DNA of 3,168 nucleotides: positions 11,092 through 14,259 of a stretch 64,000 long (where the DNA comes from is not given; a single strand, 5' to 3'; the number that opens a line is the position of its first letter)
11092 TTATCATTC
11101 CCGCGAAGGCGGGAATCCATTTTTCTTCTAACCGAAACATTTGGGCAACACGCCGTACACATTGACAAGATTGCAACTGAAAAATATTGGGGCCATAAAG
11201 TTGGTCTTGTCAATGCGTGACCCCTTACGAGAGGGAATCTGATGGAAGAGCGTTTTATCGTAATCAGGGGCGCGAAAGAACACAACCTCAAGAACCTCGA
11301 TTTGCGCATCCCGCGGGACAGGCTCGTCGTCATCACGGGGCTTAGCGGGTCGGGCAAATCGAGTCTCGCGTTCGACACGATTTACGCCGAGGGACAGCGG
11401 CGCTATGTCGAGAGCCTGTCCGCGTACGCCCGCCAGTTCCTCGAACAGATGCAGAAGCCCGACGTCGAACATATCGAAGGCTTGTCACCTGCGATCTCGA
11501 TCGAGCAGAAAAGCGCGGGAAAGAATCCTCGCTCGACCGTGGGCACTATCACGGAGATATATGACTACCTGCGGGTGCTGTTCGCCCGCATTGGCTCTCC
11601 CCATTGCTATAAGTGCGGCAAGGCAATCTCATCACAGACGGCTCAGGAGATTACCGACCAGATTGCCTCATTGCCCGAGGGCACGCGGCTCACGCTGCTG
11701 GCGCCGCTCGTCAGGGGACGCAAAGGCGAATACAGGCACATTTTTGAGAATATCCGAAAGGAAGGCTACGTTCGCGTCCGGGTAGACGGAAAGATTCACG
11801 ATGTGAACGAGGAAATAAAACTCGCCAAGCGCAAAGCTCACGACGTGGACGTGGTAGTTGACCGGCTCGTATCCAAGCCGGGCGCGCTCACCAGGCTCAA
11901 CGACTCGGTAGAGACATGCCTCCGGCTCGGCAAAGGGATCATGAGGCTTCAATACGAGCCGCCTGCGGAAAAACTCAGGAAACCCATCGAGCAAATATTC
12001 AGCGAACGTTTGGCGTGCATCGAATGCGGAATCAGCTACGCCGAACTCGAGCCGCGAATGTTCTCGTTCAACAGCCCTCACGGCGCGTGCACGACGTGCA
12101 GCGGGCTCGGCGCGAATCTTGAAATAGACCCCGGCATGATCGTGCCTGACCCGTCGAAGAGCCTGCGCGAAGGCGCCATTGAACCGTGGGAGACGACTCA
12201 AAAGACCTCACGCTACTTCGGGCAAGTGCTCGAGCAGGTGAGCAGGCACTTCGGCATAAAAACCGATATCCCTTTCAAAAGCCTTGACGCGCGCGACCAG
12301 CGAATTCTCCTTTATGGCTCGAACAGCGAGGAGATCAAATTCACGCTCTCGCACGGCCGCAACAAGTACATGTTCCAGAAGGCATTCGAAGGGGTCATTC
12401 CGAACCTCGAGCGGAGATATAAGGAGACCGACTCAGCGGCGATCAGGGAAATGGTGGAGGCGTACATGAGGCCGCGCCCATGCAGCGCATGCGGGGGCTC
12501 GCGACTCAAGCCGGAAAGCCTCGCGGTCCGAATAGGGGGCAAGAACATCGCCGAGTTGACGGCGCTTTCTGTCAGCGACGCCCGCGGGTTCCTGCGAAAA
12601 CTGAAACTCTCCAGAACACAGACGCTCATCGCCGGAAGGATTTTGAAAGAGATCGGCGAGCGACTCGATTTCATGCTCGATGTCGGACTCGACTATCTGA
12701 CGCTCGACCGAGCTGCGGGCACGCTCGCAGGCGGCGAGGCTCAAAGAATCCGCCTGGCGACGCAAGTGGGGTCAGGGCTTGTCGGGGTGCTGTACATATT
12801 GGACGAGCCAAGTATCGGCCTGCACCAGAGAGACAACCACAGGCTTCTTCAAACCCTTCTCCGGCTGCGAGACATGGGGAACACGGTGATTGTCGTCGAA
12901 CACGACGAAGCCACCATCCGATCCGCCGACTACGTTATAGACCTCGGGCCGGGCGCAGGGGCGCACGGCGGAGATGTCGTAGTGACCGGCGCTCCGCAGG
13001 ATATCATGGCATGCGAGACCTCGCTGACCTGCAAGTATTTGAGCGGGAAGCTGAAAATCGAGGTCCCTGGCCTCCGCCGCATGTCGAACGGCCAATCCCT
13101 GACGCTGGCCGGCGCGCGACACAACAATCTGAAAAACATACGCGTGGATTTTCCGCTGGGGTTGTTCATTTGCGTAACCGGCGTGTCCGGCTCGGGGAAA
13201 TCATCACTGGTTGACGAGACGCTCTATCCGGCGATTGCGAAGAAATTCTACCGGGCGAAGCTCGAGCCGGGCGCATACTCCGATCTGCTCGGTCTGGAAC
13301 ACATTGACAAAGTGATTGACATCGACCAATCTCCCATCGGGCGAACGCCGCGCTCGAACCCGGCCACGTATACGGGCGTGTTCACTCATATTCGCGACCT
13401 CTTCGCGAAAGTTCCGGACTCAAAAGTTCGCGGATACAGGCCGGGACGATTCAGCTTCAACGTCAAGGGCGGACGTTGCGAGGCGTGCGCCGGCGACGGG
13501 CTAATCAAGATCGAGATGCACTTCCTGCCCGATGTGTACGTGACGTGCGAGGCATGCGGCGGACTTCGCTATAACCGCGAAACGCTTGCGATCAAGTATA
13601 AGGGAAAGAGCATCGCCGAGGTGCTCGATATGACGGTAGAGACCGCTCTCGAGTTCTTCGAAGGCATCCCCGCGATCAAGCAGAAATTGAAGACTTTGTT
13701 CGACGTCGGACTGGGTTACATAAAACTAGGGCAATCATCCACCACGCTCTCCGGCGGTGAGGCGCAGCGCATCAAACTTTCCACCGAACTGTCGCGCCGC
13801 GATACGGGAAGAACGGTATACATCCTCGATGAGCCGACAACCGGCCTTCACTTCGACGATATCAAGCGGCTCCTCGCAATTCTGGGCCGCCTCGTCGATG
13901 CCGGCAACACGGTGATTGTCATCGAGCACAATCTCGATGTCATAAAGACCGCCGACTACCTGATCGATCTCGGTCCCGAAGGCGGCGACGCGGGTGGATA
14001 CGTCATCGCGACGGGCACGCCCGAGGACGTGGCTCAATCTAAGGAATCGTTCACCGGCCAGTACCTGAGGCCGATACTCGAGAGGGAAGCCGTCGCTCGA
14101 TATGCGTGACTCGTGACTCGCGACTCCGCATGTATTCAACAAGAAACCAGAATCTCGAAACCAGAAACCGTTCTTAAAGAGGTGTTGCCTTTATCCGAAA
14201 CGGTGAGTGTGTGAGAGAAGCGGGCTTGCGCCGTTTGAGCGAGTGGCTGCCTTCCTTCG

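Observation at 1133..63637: Family of exact 7-nt-period tandem arrays placed immediately upstream of ribosome-binding sites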

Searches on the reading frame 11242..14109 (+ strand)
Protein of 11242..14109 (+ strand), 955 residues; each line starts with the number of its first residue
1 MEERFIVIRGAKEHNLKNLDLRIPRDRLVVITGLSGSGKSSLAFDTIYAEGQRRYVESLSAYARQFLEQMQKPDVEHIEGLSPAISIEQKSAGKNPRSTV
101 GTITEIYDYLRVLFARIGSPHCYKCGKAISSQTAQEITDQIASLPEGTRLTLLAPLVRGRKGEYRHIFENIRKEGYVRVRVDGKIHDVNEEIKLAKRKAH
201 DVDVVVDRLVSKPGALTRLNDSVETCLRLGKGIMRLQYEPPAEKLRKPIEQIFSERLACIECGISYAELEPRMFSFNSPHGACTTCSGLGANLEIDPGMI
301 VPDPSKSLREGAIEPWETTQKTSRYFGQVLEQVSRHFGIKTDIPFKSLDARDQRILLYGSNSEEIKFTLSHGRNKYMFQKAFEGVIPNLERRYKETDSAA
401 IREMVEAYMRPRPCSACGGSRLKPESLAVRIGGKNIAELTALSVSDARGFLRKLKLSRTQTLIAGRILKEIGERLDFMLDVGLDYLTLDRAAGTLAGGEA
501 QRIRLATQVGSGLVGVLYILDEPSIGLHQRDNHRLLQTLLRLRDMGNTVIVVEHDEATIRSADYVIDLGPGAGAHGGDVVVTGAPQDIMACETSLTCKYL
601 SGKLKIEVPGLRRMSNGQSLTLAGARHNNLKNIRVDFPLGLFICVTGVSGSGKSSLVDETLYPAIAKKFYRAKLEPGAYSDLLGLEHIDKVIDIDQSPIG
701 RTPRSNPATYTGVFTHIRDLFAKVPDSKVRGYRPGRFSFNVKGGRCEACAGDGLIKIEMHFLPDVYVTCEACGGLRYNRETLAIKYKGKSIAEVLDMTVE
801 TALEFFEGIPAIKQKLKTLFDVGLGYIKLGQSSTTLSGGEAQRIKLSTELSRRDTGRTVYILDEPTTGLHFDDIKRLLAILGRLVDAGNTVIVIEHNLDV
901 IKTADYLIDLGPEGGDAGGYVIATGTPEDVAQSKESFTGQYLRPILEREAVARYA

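Call 24: find_homologous_proteins(query=window:11242-14109:+, max_evalue=1e-100)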
Query window:11242-14109:+ (955 aa): 8000 proteins with E <= 1e-100 among 8000 candidates; the best 120 are listed.
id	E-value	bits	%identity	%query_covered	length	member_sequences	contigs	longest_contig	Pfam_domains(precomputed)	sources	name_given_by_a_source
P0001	0.0e+0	2153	100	100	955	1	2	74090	PF17760.7,PF17755.7,PF00005.34,PF13555.13,PF20703.4,PF02463.26,PF13191.13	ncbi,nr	ncbi:MAG: excinuclease ABC subunit UvrA [Candidatus Lindowbacteria bacterium]|nr:excinuclease ABC su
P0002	0.0e+0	1958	90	100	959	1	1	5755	PF17760.7,PF17755.7,PF00005.34,PF13555.13,PF20703.4,PF02463.26,PF13304.13,PF13191.13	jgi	jgi:excinuclease ABC subunit A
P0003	0.0e+0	1958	90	99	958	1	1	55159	PF17760.7,PF17755.7,PF00005.34,PF13555.13,PF20703.4,PF02463.26,PF13304.13,PF13191.13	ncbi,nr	ncbi:excinuclease ABC subunit UvrA [Candidatus Poribacteria bacterium]|nr:excinuclease ABC subunit U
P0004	0.0e+0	1856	85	99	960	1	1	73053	PF17760.7,PF17755.7,PF00005.34,PF13555.13,PF20703.4,PF02463.26,PF13191.13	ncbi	-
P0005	0.0e+0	1849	85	99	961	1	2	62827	PF17760.7,PF17755.7,PF00005.34,PF13555.13,PF20703.4,PF02463.26,PF13191.13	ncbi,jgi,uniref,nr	ncbi:MAG: excinuclease ABC subunit UvrA [Candidatus Abyssobacteria bacterium SURF_17]|uniref:UvrABC 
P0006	0.0e+0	1823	83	100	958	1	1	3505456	PF17760.7,PF17755.7,PF00005.34,PF13555.13,PF20703.4,PF02463.26,PF13191.13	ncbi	ncbi:MAG: excinuclease ABC subunit UvrA, partial [Candidatus Hydrogenedentota bacterium]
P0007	0.0e+0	1796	81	100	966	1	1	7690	PF17760.7,PF17755.7,PF00005.34,PF13555.13,PF20703.4,PF02463.26,PF13304.13,PF13191.13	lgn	-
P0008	0.0e+0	1792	81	100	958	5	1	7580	PF17760.7,PF17755.7,PF00005.34,PF13555.13,PF20703.4,PF02463.26,PF13191.13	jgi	-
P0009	0.0e+0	1779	81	99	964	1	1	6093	PF17760.7,PF17755.7,PF00005.34,PF13476.13,PF13555.13,PF20703.4,PF02463.26,PF13304.13,PF13191.13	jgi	-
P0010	0.0e+0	1779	82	99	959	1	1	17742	PF17760.7,PF17755.7,PF00005.34,PF13555.13,PF20703.4,PF02463.26,PF13191.13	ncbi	-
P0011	0.0e+0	1778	81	99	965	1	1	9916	PF17760.7,PF17755.7,PF00005.34,PF13555.13,PF20703.4,PF02463.26,PF13191.13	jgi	jgi:excinuclease ABC subunit A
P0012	0.0e+0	1776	81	99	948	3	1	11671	PF17760.7,PF17755.7,PF00005.34,PF13555.13,PF20703.4,PF02463.26,PF13191.13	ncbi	-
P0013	0.0e+0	1774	81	99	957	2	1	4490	PF17760.7,PF17755.7,PF00005.34,PF13555.13,PF20703.4,PF02463.26,PF13191.13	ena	-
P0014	0.0e+0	1772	82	99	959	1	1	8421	PF17760.7,PF17755.7,PF00005.34,PF13555.13,PF20703.4,PF02463.26,PF13191.13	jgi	jgi:excinuclease ABC subunit A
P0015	0.0e+0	1772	81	100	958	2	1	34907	PF17760.7,PF17755.7,PF00005.34,PF13555.13,PF20703.4,PF02463.26,PF13191.13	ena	-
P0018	0.0e+0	1764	80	100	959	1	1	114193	PF17760.7,PF17755.7,PF00005.34,PF13555.13,PF20703.4,PF02463.26,PF13191.13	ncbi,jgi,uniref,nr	ncbi:MAG: excinuclease ABC subunit UvrA [Candidatus Abyssobacteria bacterium SURF_5]|uniref:UvrABC s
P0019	0.0e+0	1761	80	100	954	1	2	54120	PF17760.7,PF17755.7,PF00005.34,PF13555.13,PF20703.4,PF02463.26,PF13191.13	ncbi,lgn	-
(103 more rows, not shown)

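Call 26: find_encoding_contigs(protein=P0003, flank=10000, max_places=2)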
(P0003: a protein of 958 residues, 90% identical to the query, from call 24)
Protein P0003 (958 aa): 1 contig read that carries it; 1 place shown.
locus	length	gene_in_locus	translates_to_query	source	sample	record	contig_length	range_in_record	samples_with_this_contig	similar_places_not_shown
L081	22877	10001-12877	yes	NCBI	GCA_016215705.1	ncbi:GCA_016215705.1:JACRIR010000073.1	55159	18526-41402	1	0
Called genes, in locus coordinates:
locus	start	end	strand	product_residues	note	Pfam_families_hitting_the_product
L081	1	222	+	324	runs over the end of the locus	PF01145:Band_7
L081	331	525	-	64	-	PF28597:T2SSF_N (weak)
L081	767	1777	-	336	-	-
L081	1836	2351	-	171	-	-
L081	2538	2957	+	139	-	PF13616:Rotamase_3, PF00639:Rotamase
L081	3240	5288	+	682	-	PF00989:PAS, PF13188:PAS_8 (faint), PF13426:PAS_9, PF01590:GAF, PF13185:GAF_2, PF13492:GAF_3, PF00512:HisKA (weak), PF02518:HATPase_c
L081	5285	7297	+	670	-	PF02743:dCache_1 (weak), PF00672:HAMP, PF00512:HisKA, PF02518:HATPase_c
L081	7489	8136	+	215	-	PF00072:Response_reg, PF00512:HisKA (weak)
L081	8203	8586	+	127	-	PF00072:Response_reg, PF06490:FleQ (weak)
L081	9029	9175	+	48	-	-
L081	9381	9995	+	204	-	PF01135:PCMT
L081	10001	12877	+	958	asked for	PF00005:ABC_tran (faint), PF02463:SMC_N (faint), PF13191:AAA_16 (faint), PF13304:AAA_21 (faint), PF13555:AAA_29 (faint), PF20703:nSTAND1 (faint), PF17760:UvrA_inter, PF17755:UvrA_DNA-bind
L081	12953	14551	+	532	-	-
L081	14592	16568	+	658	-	-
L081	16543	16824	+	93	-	PF20114:DUF6504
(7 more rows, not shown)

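Call 27: find_encoding_contigs(protein=P0004, flank=10000, max_places=2)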
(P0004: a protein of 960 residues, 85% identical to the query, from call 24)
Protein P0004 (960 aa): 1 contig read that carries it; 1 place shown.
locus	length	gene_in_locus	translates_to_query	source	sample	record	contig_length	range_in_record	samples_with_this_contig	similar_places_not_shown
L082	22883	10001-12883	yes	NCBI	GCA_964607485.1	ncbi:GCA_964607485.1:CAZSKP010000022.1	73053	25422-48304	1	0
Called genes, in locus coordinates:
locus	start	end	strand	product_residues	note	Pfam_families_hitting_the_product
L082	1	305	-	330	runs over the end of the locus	PF00083:Sugar_tr (weak), PF07690:MFS_1, PF12832:MFS_1_like (faint), PF07690:MFS_1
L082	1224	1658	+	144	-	-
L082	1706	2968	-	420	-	PF01266:DAO (faint), PF07992:Pyr_redox_2, PF00070:Pyr_redox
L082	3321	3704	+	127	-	PF13616:Rotamase_3, PF00639:Rotamase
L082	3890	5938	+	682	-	PF00989:PAS, PF13188:PAS_8 (weak), PF13426:PAS_9, PF01590:GAF, PF13185:GAF_2, PF13492:GAF_3, PF00512:HisKA, PF02518:HATPase_c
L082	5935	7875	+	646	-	PF02743:dCache_1 (weak), PF00672:HAMP, PF00512:HisKA, PF02518:HATPase_c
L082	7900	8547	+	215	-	PF00072:Response_reg, PF00512:HisKA (weak)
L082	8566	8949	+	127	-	PF00072:Response_reg, PF06490:FleQ (weak)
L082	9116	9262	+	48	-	-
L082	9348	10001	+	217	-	PF01135:PCMT, PF00398:RrnaAD (weak)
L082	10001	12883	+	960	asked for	PF00005:ABC_tran (faint), PF02463:SMC_N (faint), PF13191:AAA_16 (faint), PF13555:AAA_29 (faint), PF20703:nSTAND1 (faint), PF17760:UvrA_inter, PF17755:UvrA_DNA-bind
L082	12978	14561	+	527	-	-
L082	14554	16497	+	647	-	-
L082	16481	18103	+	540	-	-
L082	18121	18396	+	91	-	PF20114:DUF6504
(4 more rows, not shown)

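Call 28: find_encoding_contigs(protein=P0005, flank=10000, max_places=2)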
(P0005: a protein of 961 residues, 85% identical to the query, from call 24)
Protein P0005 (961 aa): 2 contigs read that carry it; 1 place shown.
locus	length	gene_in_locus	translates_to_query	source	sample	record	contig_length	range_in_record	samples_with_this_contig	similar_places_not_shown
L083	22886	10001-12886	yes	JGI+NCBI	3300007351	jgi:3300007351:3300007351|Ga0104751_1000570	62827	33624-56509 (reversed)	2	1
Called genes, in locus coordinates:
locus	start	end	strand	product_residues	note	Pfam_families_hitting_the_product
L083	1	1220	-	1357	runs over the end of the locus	PF04997:RNA_pol_Rpb1_1, PF00623:RNA_pol_Rpb1_2, PF04983:RNA_pol_Rpb1_3, PF05000:RNA_pol_Rpb1_4, PF04998:RNA_pol_Rpb1_5, PF21668:RPOC_hybrid (faint), PF01333:Apocytochr_F_C (faint)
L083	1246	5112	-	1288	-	PF04563:RNA_pol_Rpb2_1, PF04561:RNA_pol_Rpb2_2, PF04565:RNA_pol_Rpb2_3, PF10385:RNA_pol_Rpb2_45, PF00562:RNA_pol_Rpb2_6, PF04560:RNA_pol_Rpb2_7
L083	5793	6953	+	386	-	PF13435:Cytochrome_C554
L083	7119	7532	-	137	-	-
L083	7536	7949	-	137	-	PF04892:VanZ-LLP1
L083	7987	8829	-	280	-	PF18912:DZR_2, PF00156:Pribosyltran (weak)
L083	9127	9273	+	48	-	-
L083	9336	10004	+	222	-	PF01135:PCMT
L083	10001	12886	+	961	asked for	PF00005:ABC_tran (faint), PF02463:SMC_N (faint), PF13191:AAA_16 (faint), PF13555:AAA_29 (faint), PF20703:nSTAND1 (faint), PF17760:UvrA_inter, PF17755:UvrA_DNA-bind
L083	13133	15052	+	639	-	-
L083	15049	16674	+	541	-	-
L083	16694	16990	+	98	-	PF20114:DUF6504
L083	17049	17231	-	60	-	-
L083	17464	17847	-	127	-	PF03625:DUF302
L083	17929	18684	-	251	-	PF01261:AP_endonuc_2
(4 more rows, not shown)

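Call 29: find_encoding_contigs(protein=P0006, flank=10000, max_places=2)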
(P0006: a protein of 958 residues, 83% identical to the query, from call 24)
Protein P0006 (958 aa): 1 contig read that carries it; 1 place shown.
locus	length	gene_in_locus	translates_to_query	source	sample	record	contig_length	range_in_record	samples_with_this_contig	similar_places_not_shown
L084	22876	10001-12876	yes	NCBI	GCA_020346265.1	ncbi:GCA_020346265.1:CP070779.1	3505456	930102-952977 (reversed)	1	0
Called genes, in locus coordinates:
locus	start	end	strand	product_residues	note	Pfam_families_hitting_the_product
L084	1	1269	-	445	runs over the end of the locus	PF00291:PALP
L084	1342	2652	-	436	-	PF00202:Aminotran_3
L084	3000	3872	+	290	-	PF13489:Methyltransf_23, PF07021:MetW (weak), PF13847:Methyltransf_31, PF08241:Methyltransf_11, PF08242:Methyltransf_12, PF13649:Methyltransf_25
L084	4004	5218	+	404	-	PF01075:Glyco_transf_9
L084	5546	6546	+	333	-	PF00285:Citrate_synt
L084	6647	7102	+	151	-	PF13193:AMP-binding_C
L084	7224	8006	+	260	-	PF20434:BD-FAE (faint), PF00561:Abhydrolase_1, PF12146:Hydrolase_4, PF12697:Abhydrolase_6 (faint), PF00326:Peptidase_S9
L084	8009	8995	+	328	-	PF01244:Peptidase_M19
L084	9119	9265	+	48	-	-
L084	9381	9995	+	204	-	PF01135:PCMT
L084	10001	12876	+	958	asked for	PF00005:ABC_tran (faint), PF02463:SMC_N (faint), PF13191:AAA_16 (faint), PF13555:AAA_29 (faint), PF20703:nSTAND1 (faint), PF17760:UvrA_inter, PF17755:UvrA_DNA-bind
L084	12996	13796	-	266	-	PF13507:GATase_5, PF01965:DJ-1_PfpI (weak), PF07685:GATase_3 (weak)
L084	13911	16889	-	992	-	PF02700:PurS (faint), PF18072:FGAR-AT_linker, PF00586:AIRS, PF02769:AIRS_C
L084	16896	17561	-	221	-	PF00586:AIRS (faint), PF02769:AIRS_C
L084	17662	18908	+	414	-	PF00498:FHA, PF22478:DUF6982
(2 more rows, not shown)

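Call 41: find_encoding_contigs(protein=window:11242-14109:+, flank=10000, max_places=6)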
Protein window:11242-14109:+ (955 aa): 1 contig read that carries it; 1 place shown.
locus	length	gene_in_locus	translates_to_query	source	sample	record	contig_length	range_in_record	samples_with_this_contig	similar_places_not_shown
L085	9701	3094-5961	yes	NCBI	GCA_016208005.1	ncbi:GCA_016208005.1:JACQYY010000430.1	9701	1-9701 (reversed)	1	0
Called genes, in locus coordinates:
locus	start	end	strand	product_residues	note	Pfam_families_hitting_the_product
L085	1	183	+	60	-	PF02518:HATPase_c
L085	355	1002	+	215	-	PF00072:Response_reg, PF00512:HisKA (weak)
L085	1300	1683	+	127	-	PF00072:Response_reg, PF06490:FleQ (weak)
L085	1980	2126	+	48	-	-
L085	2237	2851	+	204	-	PF01135:PCMT, PF00398:RrnaAD (weak)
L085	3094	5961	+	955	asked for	PF00005:ABC_tran (faint), PF02463:SMC_N (faint), PF13191:AAA_16 (faint), PF13555:AAA_29 (faint), PF20703:nSTAND1 (faint), PF17760:UvrA_inter, PF17755:UvrA_DNA-bind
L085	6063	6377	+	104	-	-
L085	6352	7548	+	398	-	-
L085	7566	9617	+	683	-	-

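Call 76: find_encoding_contigs(protein=P0002, flank=10000, max_places=2)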
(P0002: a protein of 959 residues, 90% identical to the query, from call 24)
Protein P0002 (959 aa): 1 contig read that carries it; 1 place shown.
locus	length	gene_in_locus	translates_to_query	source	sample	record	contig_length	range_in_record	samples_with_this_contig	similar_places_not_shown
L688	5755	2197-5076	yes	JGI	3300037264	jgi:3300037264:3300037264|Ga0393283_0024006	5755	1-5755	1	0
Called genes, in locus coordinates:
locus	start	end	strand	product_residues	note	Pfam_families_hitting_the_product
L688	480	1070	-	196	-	-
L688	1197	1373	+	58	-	-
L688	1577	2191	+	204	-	PF01135:PCMT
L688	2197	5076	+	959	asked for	PF00005:ABC_tran (faint), PF02463:SMC_N (faint), PF13191:AAA_16 (faint), PF13304:AAA_21 (faint), PF13555:AAA_29 (faint), PF20703:nSTAND1 (faint), PF17760:UvrA_inter, PF17755:UvrA_DNA-bind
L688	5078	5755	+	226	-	?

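Call 77: find_encoding_contigs(protein=P0018, flank=10000, max_places=2)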
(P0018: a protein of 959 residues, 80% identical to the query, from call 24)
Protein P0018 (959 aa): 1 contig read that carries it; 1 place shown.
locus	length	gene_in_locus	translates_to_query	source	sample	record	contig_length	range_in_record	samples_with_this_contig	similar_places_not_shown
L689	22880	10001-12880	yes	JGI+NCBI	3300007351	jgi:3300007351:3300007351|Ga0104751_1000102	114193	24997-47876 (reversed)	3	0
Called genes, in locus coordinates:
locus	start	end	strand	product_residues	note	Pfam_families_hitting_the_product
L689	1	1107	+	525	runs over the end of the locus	PF00501:AMP-binding, PF13193:AMP-binding_C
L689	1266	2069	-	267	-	PF00685:Sulfotransfer_1, PF13469:Sulfotransfer_3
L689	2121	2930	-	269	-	PF00459:Inositol_P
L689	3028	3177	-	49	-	-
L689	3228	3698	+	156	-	PF13616:Rotamase_3, PF00639:Rotamase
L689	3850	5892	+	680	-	PF00989:PAS (weak), PF13188:PAS_8 (faint), PF13426:PAS_9, PF01590:GAF, PF13185:GAF_2, PF13492:GAF_3, PF00512:HisKA (weak), PF02518:HATPase_c (weak)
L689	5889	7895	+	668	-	PF00672:HAMP, PF00512:HisKA, PF02518:HATPase_c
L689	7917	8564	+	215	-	PF00072:Response_reg, PF00512:HisKA (weak)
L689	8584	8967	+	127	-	PF00072:Response_reg, PF06490:FleQ (weak)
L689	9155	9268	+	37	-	-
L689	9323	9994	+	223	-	PF01135:PCMT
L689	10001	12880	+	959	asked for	PF00005:ABC_tran (faint), PF02463:SMC_N (faint), PF13191:AAA_16 (faint), PF13555:AAA_29 (faint), PF20703:nSTAND1 (faint), PF17760:UvrA_inter, PF17755:UvrA_DNA-bind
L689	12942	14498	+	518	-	-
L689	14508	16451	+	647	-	-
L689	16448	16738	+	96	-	PF20114:DUF6504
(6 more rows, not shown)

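Call 78: find_encoding_contigs(protein=P0019, flank=10000, max_places=2)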
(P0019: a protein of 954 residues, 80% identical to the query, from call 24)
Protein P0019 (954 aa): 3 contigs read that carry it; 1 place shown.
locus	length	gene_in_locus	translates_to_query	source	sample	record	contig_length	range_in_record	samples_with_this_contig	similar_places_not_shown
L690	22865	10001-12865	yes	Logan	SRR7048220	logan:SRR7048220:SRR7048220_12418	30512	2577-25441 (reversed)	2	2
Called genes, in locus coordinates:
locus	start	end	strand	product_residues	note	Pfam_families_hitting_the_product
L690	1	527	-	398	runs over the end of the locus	PF12832:MFS_1_like, PF00083:Sugar_tr, PF07690:MFS_1, PF12832:MFS_1_like (weak), PF07690:MFS_1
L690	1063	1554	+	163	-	-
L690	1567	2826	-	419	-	PF07992:Pyr_redox_2, PF00070:Pyr_redox (weak)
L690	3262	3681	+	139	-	PF13616:Rotamase_3, PF00639:Rotamase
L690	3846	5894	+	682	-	PF00989:PAS (weak), PF13188:PAS_8 (weak), PF13426:PAS_9, PF01590:GAF, PF13185:GAF_2, PF13492:GAF_3, PF00512:HisKA (weak), PF02518:HATPase_c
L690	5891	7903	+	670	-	PF02743:dCache_1 (weak), PF00672:HAMP, PF00512:HisKA, PF02518:HATPase_c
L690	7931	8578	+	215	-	PF00072:Response_reg, PF00512:HisKA (weak)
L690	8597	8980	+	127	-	PF00072:Response_reg, PF06490:FleQ (weak)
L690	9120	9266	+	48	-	-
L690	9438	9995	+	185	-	PF01135:PCMT, PF00398:RrnaAD (weak)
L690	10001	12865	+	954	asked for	PF00005:ABC_tran (faint), PF02463:SMC_N (faint), PF13191:AAA_16 (faint), PF13555:AAA_29 (faint), PF20703:nSTAND1 (faint), PF17760:UvrA_inter, PF17755:UvrA_DNA-bind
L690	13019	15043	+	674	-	-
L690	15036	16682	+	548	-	-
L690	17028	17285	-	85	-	PF09723:Zn_ribbon_8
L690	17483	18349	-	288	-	PF01261:AP_endonuc_2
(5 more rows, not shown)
